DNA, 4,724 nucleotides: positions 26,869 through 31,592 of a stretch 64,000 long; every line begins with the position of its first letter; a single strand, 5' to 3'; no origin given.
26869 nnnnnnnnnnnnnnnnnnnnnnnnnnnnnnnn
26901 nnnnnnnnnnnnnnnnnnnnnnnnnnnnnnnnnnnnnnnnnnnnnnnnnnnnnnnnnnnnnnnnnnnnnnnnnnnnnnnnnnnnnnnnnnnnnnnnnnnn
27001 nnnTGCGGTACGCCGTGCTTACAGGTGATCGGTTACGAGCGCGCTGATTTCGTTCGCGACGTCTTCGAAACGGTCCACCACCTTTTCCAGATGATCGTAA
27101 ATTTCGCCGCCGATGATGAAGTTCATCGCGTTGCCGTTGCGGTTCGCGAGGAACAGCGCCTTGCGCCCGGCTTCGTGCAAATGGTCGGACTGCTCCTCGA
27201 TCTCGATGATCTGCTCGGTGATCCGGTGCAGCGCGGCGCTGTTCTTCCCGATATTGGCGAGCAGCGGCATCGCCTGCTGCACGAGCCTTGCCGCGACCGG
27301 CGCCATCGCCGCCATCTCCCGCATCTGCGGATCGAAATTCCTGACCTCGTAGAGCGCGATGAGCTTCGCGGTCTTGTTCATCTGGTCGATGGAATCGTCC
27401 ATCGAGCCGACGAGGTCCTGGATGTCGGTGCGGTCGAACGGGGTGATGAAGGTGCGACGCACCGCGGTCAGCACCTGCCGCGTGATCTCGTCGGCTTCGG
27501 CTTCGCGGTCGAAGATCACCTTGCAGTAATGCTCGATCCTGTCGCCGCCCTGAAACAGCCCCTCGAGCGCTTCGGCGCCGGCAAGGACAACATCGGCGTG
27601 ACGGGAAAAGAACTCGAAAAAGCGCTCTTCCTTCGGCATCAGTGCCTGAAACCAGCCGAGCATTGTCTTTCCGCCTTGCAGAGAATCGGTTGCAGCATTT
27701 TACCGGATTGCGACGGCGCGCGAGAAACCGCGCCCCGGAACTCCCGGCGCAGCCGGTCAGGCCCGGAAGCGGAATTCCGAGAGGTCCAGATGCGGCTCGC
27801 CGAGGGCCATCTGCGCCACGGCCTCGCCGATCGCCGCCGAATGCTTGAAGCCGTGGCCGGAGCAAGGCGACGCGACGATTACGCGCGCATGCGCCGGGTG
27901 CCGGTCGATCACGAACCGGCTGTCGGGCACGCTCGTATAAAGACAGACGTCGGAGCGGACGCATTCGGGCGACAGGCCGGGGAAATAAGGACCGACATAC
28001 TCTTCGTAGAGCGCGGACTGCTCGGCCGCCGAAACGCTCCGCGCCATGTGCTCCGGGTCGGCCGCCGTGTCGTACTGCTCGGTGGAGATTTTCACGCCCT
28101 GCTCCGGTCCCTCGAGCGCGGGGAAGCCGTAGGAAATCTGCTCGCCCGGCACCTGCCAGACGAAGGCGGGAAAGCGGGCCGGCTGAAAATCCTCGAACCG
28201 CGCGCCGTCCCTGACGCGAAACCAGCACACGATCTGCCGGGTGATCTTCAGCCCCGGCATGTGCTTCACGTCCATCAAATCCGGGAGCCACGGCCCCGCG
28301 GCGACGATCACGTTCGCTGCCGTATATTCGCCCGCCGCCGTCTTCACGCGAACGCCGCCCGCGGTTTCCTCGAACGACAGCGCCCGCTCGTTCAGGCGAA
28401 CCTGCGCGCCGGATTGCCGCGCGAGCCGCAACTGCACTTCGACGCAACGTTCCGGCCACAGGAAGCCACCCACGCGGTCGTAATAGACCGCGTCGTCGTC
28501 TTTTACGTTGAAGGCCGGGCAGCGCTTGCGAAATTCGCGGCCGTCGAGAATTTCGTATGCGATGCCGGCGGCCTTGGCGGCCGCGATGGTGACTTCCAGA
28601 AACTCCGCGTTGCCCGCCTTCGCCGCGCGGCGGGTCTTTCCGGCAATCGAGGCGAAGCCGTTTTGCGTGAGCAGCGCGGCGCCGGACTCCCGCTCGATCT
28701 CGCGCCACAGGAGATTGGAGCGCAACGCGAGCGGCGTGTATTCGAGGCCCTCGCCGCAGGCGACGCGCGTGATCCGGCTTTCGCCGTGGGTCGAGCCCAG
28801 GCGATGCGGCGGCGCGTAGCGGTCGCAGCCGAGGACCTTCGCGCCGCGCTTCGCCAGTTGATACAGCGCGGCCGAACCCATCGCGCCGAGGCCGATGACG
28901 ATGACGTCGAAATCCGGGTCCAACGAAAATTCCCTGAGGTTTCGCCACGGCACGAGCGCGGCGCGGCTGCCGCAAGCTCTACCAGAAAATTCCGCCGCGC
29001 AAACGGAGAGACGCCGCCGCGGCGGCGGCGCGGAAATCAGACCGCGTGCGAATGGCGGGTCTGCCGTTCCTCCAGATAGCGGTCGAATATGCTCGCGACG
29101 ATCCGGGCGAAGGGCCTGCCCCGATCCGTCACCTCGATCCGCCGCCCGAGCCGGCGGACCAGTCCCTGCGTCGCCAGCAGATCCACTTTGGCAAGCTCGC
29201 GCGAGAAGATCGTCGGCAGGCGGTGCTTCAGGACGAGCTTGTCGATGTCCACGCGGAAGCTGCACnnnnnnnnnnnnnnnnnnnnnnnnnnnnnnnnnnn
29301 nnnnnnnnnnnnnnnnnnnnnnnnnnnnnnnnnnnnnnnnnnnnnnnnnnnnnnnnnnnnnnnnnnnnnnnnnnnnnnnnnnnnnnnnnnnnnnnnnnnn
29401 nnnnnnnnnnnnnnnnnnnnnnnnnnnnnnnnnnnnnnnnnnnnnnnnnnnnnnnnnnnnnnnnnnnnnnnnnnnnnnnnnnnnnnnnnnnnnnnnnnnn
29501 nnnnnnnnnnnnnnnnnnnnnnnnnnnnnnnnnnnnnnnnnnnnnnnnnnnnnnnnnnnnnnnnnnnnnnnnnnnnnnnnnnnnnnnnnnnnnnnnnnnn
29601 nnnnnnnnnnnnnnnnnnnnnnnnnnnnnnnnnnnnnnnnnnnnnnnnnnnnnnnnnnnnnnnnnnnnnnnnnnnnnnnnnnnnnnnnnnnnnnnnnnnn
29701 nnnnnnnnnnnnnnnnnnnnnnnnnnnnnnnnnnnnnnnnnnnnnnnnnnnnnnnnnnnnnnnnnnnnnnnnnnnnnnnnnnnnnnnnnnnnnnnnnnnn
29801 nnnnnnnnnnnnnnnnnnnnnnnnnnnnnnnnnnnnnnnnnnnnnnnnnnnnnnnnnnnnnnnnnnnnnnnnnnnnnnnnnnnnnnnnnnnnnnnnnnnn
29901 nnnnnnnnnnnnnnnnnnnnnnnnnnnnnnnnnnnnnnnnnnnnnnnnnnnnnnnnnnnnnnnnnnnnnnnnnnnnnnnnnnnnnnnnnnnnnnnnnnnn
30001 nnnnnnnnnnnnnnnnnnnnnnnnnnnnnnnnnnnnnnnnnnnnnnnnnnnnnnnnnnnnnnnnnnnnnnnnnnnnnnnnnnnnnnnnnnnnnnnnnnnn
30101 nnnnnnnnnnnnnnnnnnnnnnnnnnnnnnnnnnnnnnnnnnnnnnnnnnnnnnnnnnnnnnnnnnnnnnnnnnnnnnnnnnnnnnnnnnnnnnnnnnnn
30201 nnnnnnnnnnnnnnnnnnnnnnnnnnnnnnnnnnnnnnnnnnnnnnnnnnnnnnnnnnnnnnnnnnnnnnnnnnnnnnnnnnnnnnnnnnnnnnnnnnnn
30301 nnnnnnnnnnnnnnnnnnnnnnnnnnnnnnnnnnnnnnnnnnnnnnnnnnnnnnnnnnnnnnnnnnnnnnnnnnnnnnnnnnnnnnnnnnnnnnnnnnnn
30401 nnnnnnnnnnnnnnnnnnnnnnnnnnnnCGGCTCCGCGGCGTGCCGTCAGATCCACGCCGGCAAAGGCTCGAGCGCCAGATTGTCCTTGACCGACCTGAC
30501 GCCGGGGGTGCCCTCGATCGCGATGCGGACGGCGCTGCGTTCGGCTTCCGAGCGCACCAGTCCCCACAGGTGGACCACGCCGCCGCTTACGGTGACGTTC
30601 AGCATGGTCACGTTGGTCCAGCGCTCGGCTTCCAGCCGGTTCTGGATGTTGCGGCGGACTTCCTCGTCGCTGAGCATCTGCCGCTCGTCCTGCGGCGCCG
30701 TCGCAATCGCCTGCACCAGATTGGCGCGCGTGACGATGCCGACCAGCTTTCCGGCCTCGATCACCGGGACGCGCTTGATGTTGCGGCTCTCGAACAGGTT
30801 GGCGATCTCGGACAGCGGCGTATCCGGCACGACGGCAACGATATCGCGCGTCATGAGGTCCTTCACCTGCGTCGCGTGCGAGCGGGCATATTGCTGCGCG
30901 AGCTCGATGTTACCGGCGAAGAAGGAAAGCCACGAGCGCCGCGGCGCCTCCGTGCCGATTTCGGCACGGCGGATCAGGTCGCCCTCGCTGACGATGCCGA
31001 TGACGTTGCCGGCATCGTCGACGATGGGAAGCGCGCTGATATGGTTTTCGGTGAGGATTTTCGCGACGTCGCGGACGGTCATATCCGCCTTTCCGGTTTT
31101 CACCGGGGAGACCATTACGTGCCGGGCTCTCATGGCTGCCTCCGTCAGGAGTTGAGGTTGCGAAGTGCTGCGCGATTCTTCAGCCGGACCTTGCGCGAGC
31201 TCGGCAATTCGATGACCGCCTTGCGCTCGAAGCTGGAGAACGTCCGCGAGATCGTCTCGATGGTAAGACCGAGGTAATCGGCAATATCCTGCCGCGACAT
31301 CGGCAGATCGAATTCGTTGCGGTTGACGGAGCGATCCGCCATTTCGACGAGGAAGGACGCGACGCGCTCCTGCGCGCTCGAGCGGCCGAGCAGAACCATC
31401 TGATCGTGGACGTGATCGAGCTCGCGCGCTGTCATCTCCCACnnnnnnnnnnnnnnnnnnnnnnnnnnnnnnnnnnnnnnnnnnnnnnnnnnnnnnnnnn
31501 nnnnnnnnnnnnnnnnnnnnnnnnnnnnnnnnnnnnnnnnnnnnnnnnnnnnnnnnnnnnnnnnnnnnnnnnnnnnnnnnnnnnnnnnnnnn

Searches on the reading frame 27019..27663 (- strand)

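Call 16: search_protein_families(library=pfam, proteins=[window:27019-27663:-], max_evalue=0.001)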
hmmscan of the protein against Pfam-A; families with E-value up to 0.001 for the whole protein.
window:27019-27663:- (214 aa): 1 family
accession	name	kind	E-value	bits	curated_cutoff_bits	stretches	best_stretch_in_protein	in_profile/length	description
PF01865.21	PhoU_div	-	5.7e-44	150.5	24.4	1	10-210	8-212/214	Protein of unknown function DUF47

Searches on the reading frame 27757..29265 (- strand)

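Call 16: search_protein_families(library=pfam, proteins=[window:27757-29265:-], max_evalue=0.001)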
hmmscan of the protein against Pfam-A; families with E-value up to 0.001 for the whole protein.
window:27757-29265:- (502 aa): 2 families
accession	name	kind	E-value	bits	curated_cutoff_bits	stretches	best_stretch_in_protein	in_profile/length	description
PF01266.30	DAO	-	9.9e-44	150.7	27.9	1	120-486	1-353/353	FAD dependent oxidoreductase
PF13738.12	Pyr_redox_3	-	0.00029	20.6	30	0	281-334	90-144/305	Pyridine nucleotide-disulphide oxidoreductase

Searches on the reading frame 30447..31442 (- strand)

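Call 16: search_protein_families(library=pfam, proteins=[window:30447-31442:-], max_evalue=0.001)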
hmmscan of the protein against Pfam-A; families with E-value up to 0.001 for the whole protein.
window:30447-31442:- (331 aa): 2 families
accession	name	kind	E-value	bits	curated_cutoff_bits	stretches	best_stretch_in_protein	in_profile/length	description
PF00571.33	CBS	-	5.8e-31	107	24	2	193-247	1-56/57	CBS domain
PF04972.22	BON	-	1.1e-13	51.7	27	1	258-325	1-68/69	BON domain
